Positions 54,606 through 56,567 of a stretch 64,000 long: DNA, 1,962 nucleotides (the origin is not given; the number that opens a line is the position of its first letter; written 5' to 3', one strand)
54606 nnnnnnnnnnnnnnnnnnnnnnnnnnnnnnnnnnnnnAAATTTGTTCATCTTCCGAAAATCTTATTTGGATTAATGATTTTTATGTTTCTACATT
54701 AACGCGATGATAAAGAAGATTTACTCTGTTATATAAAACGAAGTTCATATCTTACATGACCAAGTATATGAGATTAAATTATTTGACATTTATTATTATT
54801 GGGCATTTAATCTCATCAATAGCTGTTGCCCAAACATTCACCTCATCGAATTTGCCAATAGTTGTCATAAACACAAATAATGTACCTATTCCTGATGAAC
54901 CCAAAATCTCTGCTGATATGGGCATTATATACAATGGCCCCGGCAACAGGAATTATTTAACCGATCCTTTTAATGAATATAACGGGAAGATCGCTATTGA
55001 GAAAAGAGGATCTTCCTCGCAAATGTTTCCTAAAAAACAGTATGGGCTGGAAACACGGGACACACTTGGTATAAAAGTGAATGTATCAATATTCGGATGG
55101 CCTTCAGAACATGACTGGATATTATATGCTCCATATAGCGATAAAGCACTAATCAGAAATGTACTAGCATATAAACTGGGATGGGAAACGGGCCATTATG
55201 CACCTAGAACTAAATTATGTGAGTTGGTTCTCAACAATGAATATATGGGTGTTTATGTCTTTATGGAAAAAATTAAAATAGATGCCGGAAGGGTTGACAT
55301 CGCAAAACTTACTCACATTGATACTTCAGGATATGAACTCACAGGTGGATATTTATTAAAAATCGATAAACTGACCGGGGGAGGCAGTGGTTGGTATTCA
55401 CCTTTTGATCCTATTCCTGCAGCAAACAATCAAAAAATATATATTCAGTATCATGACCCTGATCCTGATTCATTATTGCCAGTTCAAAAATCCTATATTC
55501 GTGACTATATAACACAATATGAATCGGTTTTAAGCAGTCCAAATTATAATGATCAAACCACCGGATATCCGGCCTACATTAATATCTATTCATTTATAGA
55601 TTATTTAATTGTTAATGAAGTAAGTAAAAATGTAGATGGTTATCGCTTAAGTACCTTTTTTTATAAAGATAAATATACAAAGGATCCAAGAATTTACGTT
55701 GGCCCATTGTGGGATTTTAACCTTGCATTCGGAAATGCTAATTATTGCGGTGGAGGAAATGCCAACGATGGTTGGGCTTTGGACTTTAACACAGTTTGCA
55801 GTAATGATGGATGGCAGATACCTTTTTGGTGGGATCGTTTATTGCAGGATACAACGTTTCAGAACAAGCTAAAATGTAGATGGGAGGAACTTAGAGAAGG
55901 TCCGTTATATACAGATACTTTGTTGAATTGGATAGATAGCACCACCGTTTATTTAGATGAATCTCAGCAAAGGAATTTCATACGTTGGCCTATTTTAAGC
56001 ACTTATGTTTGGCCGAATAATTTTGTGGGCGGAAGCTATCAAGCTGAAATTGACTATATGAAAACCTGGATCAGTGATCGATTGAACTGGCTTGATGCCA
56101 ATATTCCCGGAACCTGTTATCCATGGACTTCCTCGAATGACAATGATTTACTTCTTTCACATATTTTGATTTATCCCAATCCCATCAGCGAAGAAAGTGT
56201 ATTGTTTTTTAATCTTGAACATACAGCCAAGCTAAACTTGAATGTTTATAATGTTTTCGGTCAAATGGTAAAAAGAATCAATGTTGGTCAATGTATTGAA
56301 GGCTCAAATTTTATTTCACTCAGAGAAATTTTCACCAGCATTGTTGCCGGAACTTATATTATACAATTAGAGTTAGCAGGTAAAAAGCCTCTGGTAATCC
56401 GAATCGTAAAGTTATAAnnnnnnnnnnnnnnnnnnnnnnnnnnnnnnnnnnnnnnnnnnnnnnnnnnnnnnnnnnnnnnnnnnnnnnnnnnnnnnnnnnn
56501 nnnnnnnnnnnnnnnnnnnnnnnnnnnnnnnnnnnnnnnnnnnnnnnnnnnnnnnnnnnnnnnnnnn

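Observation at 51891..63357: Accessory block of T9SS cargo and envelope proteins: T9SS hypothetical, orphan family-5 SBP, T9SS CotH kinase, lipoprotein, giant A2M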

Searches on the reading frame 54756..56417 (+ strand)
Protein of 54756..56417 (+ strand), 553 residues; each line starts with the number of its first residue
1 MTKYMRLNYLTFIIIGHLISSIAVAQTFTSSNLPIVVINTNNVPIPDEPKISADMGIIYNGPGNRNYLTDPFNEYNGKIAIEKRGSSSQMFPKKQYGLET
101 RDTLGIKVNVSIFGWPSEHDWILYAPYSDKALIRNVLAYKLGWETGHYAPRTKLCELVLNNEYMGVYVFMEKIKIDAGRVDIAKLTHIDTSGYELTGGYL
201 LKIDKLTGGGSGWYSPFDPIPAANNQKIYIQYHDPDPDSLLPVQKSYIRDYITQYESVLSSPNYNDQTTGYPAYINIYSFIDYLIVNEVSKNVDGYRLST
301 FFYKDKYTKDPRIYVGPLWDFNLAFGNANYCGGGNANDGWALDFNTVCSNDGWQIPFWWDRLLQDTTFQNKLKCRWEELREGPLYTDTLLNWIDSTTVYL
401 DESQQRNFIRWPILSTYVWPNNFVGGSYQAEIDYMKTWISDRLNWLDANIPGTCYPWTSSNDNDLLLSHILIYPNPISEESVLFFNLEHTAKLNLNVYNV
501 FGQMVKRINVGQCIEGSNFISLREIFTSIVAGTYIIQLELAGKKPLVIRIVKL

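Call 3: search_protein_families(library=pfam, proteins=[window:54756-56417:+], max_evalue=0.01)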
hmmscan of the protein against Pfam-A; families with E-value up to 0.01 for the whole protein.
window:54756-56417:+ (553 aa): 2 families
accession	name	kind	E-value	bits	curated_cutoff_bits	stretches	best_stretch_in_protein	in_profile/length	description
PF08757.17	CotH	-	8.4e-56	190.2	23.8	1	81-446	1-322/322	CotH kinase protein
PF18962.6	Por_Secre_tail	-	4e-05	24.2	27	1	472-540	1-64/75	Secretion system C-terminal sorting domain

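Call 4: search_protein_families(library=ncbifam, proteins=[window:54756-56417:+], max_evalue=0.01)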
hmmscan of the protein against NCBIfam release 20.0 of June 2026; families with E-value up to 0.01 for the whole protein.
window:54756-56417:+ (553 aa): 3 families
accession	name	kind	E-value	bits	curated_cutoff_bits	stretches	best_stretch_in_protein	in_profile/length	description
TIGR04183.1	Por_Secre_tail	domain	1.8e-07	31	23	1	472-552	1-71/72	T9SS type A sorting domain-containing protein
NF033707.1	T9SS_sortase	equivalog_domain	7.6e-05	20.5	420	1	461-541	990-1078/1095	type IX secretion system sortase PorU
NF038113.1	T9SSA_dep_M36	equivalog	0.0097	14.1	885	0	461-540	784-857/869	T9SS-dependent M36 family metallopeptidase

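Call 9: find_homologous_proteins(query=window:54756-56414:+, max_evalue=1e-10)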
Query window:54756-56414:+ (553 aa): 7978 proteins with E <= 1e-10 among 8000 candidates; the best 120 are listed.
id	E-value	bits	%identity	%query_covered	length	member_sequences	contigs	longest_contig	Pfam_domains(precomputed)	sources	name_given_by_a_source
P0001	0.0e+0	1290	100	99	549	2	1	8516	PF08757.18,PF18962.8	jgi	-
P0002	0.0e+0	1010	46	95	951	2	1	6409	PF08757.18,PF18962.8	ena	-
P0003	8.8e-215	733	61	95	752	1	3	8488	PF08757.18,PF18962.8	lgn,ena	-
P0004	2.4e-186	639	52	98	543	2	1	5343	PF08757.18,PF18962.8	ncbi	-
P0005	3.8e-186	638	54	82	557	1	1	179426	PF08757.18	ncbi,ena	-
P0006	6.5e-186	638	59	87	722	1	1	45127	PF08757.18,PF18962.8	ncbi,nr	ncbi:MAG: CotH kinase family protein [Flavobacteriales bacterium]|nr:CotH kinase family protein [Fla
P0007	1.4e-184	633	57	90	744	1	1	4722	PF08757.18,PF18962.8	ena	-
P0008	4.1e-182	625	53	99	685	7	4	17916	PF08757.18,PF18962.8,PF01483.28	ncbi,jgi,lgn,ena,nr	ncbi:MAG: spore coat protein CotH [Flavobacteriales bacterium CG_4_9_14_3_um_filter_32_8]|nr:MAG: sp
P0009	3.5e-181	622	55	93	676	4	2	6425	PF08757.18,PF18962.8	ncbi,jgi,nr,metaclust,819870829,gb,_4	ncbi:MAG TPA: T9SS type A sorting domain-containing protein [Flavobacteriales bacterium]|nr:T9SS typ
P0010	1.3e-180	620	59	86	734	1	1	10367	PF08757.18,PF13585.13,PF18962.8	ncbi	-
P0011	4.7e-180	618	59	87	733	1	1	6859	PF08757.18,PF18962.8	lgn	-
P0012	1.6e-179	617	58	86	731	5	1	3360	PF08757.18,PF18962.8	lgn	-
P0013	1.8e-179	616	55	93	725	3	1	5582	PF08757.18,PF18962.8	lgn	-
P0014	1.9e-179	616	52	96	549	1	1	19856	PF08757.18,PF18962.8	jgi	jgi:hypothetical protein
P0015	3.9e-179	615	54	95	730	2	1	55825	PF08757.18,PF18962.8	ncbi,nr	ncbi:MAG: CotH kinase family protein [Flavobacteriales bacterium]|nr:CotH kinase family protein [Fla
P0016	1.3e-178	614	54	97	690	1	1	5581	PF08757.18,PF18962.8,PF01483.28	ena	-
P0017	1.4e-178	613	53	90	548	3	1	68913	PF08757.18,PF18962.8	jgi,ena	-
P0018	3.0e-177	609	52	99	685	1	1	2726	PF08757.18,PF18962.8,PF01483.28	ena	-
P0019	5.4e-177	608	53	95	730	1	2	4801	PF08757.18,PF18962.8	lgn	-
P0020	5.5e-177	608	52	95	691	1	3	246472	PF08757.18,PF18962.8,PF01483.28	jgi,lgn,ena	jgi:subtilisin-like proprotein convertase family protein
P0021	5.8e-177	608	53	95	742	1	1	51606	PF08757.18,PF18962.8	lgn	-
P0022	6.6e-177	608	53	95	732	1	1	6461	PF08757.18,PF18962.8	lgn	-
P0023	1.5e-176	607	49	99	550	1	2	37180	PF08757.18,PF18962.8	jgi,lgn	jgi:hypothetical protein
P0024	2.3e-176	606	55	93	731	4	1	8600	PF08757.18,PF18962.8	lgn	-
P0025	2.3e-176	606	56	86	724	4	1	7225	PF08757.18,PF18962.8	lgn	-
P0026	2.7e-176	606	50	99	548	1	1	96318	PF08757.18,PF18962.8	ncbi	-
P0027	2.7e-176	606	59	84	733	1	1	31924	PF08757.18,PF18962.8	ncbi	-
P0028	3.4e-176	606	57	87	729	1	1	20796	PF08757.18,PF18962.8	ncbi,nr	ncbi:MAG: CotH kinase family protein [Flavobacteriales bacterium]|nr:CotH kinase family protein [Fla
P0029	3.6e-176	606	53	93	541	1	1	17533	PF08757.18,PF18962.8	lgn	-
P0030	4.9e-176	605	56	87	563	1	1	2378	PF08757.18,PF18962.8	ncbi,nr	ncbi:MAG: CotH kinase family protein, partial [Gammaproteobacteria bacterium]|nr:CotH kinase family 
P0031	8.0e-176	604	51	99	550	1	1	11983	PF08757.18,PF18962.8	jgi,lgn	jgi:uncharacterized protein Usg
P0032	9.4e-176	604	53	95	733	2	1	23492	PF08757.18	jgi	jgi:hypothetical protein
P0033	1.2e-175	604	50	96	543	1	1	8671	PF08757.18,PF18962.8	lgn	-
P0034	2.9e-175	603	50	98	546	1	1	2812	PF08757.18,PF18962.8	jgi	jgi:hypothetical protein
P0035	3.3e-175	602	56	87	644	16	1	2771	PF08757.18,PF18962.8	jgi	jgi:hypothetical protein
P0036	5.0e-175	602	48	99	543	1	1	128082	PF08757.18,PF18962.8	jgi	jgi:CotH kinase protein/Secretion system C-terminal sorting domain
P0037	9.7e-175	601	49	99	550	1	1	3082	PF08757.18,PF18962.8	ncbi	-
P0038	1.2e-174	601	51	95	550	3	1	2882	PF08757.18,PF18962.8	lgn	-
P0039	2.9e-174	599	52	95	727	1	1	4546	PF08757.18,PF18962.8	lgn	-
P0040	3.4e-174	599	53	96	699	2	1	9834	PF08757.18,PF18962.8,PF01483.28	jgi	jgi:subtilisin-like proprotein convertase family protein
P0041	3.4e-174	599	51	96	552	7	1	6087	PF08757.18,PF18962.8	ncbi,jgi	jgi:hypothetical protein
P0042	4.0e-174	599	56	87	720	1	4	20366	PF08757.18,PF18962.8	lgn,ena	-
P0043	4.5e-174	599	50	100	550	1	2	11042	PF08757.18,PF18962.8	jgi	-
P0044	4.9e-174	598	49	98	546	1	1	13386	PF08757.18,PF18962.8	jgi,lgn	-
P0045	6.7e-174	598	49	100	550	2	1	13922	PF08757.18,PF18962.8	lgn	-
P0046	7.6e-174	598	52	95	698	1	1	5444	PF08757.18,PF18962.8,PF01483.28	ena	-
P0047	7.7e-174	598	51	99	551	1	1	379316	PF08757.18,PF18962.8,PF13860.13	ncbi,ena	-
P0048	8.4e-174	598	57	86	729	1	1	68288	PF08757.18,PF18962.8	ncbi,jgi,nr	ncbi:MAG: hypothetical protein COB15_10240 [Flavobacteriales bacterium]|nr:MAG: hypothetical protein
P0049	1.3e-173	597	49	98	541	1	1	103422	PF08757.18,PF18962.8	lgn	-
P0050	1.6e-173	597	50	95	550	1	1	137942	PF08757.18,PF18962.8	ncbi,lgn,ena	-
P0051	2.4e-173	596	53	92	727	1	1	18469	PF08757.18,PF18962.8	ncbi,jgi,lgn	ncbi:MAG: hypothetical protein ACI9J3_001334 [Parvicellaceae bacterium]|jgi:hypothetical protein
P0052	2.9e-173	596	52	95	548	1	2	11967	PF08757.18,PF18962.8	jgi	-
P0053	4.1e-173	595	56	88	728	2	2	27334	PF08757.18,PF18962.8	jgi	-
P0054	4.7e-173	595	50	95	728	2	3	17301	PF08757.18,PF18962.8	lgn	-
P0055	5.1e-173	595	52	95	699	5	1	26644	PF08757.18,PF18962.8,PF01483.28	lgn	-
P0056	5.2e-173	595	49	96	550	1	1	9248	PF08757.18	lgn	-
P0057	5.4e-173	595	50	99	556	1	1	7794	PF08757.18,PF18962.8,PF13860.13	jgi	-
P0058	5.7e-173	595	54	92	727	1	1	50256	PF08757.18,PF18962.8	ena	-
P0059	5.7e-173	595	55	86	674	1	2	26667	PF08757.18,PF18962.8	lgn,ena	-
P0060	6.9e-173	595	53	92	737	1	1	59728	PF08757.18,PF18962.8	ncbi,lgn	-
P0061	9.1e-173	594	52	95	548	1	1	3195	PF08757.18,PF18962.8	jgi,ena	-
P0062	1.1e-172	594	49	100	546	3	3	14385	PF08757.18,PF18962.8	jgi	jgi:hypothetical protein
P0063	1.2e-172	594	49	98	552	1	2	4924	PF08757.18,PF18962.8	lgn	-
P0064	1.4e-172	594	51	95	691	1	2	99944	PF08757.18,PF18962.8,PF01483.28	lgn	-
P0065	1.4e-172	594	49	100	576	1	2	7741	PF08757.18,PF18962.8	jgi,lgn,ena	-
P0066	1.5e-172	594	49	98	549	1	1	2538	PF08757.18,PF18962.8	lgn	-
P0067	2.3e-172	593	55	88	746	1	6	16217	PF08757.18,PF18962.8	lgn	-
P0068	2.9e-172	593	50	99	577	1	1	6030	PF08757.18,PF18962.8,PF13860.13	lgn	-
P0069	3.2e-172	592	53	92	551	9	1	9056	PF08757.18,PF18962.8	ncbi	-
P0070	3.4e-172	592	56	86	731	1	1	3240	PF08757.18,PF18962.8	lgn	-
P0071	3.7e-172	592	55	88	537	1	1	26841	PF08757.18,PF18962.8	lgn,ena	-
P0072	4.1e-172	592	49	98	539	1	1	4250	PF08757.18,PF18962.8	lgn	-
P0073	4.2e-172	592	52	94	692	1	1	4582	PF08757.18,PF18962.8,PF01483.28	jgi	jgi:subtilisin-like proprotein convertase family protein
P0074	4.4e-172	592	52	94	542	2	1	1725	PF08757.18,PF18962.8,PF13860.13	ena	-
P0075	4.6e-172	592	55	87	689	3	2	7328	PF08757.18,PF18962.8,PF01483.28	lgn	-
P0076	5.5e-172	592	54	88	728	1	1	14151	PF08757.18,PF18962.8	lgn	-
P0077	5.7e-172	592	52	95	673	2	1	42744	PF08757.18,PF18962.8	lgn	-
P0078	6.1e-172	592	53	93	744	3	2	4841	PF08757.18,PF18962.8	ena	-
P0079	8.9e-172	591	52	95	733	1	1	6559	PF08757.18,PF18962.8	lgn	-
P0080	1.3e-171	590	55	87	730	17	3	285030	PF08757.18,PF18962.8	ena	-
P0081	1.5e-171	590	56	80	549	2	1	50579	PF08757.18,PF18962.8,PF13860.13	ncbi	-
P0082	1.6e-171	590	50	97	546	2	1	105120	PF08757.18,PF18962.8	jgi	jgi:hypothetical protein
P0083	1.6e-171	590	51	95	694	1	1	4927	PF08757.18,PF18962.8,PF01483.28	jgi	jgi:subtilisin-like proprotein convertase family protein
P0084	1.9e-171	590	54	88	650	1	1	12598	PF08757.18,PF18962.8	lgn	-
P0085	2.2e-171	590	52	95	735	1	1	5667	PF08757.18,PF18962.8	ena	-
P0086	2.4e-171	590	49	100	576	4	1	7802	PF08757.18,PF18962.8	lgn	-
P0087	2.6e-171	589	49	95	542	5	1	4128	PF08757.18,PF18962.8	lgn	-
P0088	2.7e-171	589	48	99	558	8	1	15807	PF08757.18,PF18962.8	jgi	-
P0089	3.1e-171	589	51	95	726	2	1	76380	PF08757.18,PF18962.8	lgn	-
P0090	4.1e-171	589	53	93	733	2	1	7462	PF08757.18,PF18962.8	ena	-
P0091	4.2e-171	589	51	94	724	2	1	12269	PF08757.18,PF18962.8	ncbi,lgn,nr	ncbi:MAG TPA: CotH kinase family protein [Flavobacteriales bacterium]|nr:CotH kinase family protein 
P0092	7.0e-171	588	51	94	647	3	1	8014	PF08757.18,PF18962.8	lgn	-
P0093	7.5e-171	588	51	89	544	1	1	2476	PF08757.18,PF18962.8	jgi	jgi:hypothetical protein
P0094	8.0e-171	588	50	99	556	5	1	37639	PF08757.18,PF18962.8,PF13860.13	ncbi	-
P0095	8.0e-171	588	47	100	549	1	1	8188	PF08757.18,PF18962.8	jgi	jgi:CotH kinase protein/Secretion system C-terminal sorting domain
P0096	1.0e-170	588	51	96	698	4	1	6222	PF08757.18,PF18962.8,PF01483.28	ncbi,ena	-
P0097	1.0e-170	587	50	95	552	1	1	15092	PF08757.18,PF18962.8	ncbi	-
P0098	1.1e-170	587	52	92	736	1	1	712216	PF08757.18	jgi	jgi:hypothetical protein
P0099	1.1e-170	587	53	93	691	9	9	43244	PF08757.18,PF18962.8,PF01483.28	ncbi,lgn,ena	-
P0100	1.8e-170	587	51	95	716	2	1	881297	PF08757.18,PF18962.8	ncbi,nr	ncbi:MAG: CotH kinase family protein [Crocinitomicaceae bacterium]|nr:CotH kinase family protein [Cr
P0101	1.9e-170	587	48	99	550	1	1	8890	PF08757.18,PF18962.8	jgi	-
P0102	2.1e-170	586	58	81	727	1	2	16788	PF08757.18,PF18962.8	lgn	-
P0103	2.3e-170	586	52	88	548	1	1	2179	PF08757.18,PF18962.8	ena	-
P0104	2.3e-170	586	51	90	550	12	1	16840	PF08757.18,PF18962.8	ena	-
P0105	3.7e-170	586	52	95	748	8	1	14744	PF08757.18,PF18962.8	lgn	-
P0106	5.1e-170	585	50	95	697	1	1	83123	PF08757.18,PF18962.8,PF01483.28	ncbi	ncbi:MAG: CotH kinase family protein [Bacteroidota bacterium]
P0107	5.4e-170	585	53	91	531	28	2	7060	PF08757.18,PF18962.8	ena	-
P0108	5.9e-170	585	52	93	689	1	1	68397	PF08757.18,PF18962.8,PF01483.28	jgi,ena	-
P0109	6.3e-170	585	49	96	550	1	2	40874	PF08757.18,PF18962.8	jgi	-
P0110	6.6e-170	585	54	87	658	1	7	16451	PF08757.18,PF18962.8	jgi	jgi:hypothetical protein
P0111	7.3e-170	585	53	88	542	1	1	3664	PF08757.18,PF18962.8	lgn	-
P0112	8.0e-170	585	57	83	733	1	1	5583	PF08757.18,PF18962.8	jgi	-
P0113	8.4e-170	584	50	91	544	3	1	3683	PF08757.18,PF18962.8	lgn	-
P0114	8.8e-170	584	51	95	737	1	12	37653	PF08757.18,PF18962.8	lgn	-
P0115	9.0e-170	584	51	95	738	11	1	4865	PF08757.18,PF18962.8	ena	-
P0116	9.2e-170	584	48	99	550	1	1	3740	PF08757.18,PF18962.8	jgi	jgi:hypothetical protein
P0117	1.1e-169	584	54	86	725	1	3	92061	PF08757.18,PF18962.8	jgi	-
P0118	1.4e-169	584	49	97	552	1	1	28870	PF08757.18,PF18962.8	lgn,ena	-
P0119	1.4e-169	584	54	87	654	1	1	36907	PF08757.18,PF18962.8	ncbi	-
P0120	1.5e-169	584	53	92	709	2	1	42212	PF08757.18,PF18962.8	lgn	-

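Call 10: find_related_loci(query=window:54756-56414:+, collection=genome_contigs, flank=10000)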
Query window:54756-56414:+ (553 aa) in genome_contigs; peptide patterns used: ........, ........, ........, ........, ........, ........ (x = any residue, [..] = any of these).
186 stretches matched a pattern; 114 encode a relative of the query (tblastn E <= 1e-3); the best 80 are kept; 80 distinct loci.
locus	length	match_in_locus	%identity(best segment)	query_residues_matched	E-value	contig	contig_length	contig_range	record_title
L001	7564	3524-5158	53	5-552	0e+0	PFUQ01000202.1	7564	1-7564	MAG: Flavobacteriales bacterium CG_4_9_14_3_um_filter_32_8 CG_4_9_14_3_um_filter_150_scaffold_12010_c, whole genome shot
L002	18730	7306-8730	59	28-505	0e+0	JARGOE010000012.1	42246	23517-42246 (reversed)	MAG: Vicingaceae bacterium isolate bin_ce_oilr1.026 NODE_740_length_42246_cov_17.807423, whole genome shotgun sequence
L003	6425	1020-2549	55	27-543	0e+0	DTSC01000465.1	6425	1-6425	MAG TPA_asm: Flavobacteriales bacterium isolate UWMA-0041 NODE_9432_length_6425_cov_0.129150, whole genome shotgun seque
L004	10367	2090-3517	59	28-505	2e-180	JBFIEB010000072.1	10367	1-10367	MAG: Vicingaceae bacterium isolate Mix_sand11.2021.09.D.68 k141_1143962_length_10367_cov_10.9394, whole genome shotgun s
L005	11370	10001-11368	60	5-452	2e-175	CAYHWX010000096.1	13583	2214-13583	MAG TPA_asm: uncultured Vicingus sp. isolate ERP119705_co15_575 genome assembly, contig: NODE_5090_length_13583_cov_6.01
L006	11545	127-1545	56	28-510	1e-173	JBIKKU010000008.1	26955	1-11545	MAG: Flavobacteriales bacterium isolate ME2014-08-05_3300044627_group5_bin56 Rohwer_bin1008_scaffold_1120_c1, whole geno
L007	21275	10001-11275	61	28-454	3e-168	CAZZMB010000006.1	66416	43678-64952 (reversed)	MAG TPA_asm: uncultured Chitinophagales bacterium isolate SRP126598_co1_32 genome assembly, contig: NODE_41_length_66416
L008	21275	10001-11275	61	28-454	6e-168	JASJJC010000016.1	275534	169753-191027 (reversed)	MAG: Chitinophagales bacterium isolate ArBW.bin.122 ArBW_k141_788998, whole genome shotgun sequence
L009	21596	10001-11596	51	23-552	2e-167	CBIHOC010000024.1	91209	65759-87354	MAG TPA_asm: uncultured Chryseobacterium sp. isolate SRR18156182_binner12_Refined_23 genome assembly, contig: ERZ2733683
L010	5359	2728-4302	50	28-552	3e-170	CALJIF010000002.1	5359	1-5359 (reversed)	MAG TPA_asm: uncultured Flavobacteriales bacterium isolate SRR5576002_bin.138_CONCOCT_v1.1_MAG genome assembly, contig:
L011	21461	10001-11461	54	20-508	3e-166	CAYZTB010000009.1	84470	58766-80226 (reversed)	MAG TPA_asm: uncultured Bacteroidia bacterium isolate SRP128246_co1_513 genome assembly, contig: NODE_207_length_84470_c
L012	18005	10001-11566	48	30-553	4e-163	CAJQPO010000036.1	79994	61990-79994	MAG: uncultured Flavobacteriales bacterium isolate 3_20180319_Bin_METABAT_290_1_1 genome assembly, contig: c_00000195602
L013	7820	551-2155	47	18-552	5e-160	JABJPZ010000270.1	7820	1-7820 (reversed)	MAG: Crocinitomicaceae bacterium isolate SI075_bin79 k141_2757184, whole genome shotgun sequence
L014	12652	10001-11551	50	28-543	3e-159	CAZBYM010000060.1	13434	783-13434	MAG TPA_asm: uncultured Chryseobacterium sp. isolate binchicken_co248_158 genome assembly, contig: NODE_5689_length_1343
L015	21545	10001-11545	49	27-538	6e-159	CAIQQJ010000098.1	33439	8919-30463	MAG: uncultured Flavobacteriales bacterium isolate Kiruna3_bin-3741 genome assembly, contig: bin-3741:098/181, whole gen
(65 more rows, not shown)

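Call 21: search_solved_structures(query=window:54756-56414:+, max_evalue=0.01, show_alignments=2)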
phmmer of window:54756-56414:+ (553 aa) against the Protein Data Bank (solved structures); distinct sequences matched with E-value up to 0.01: 0.
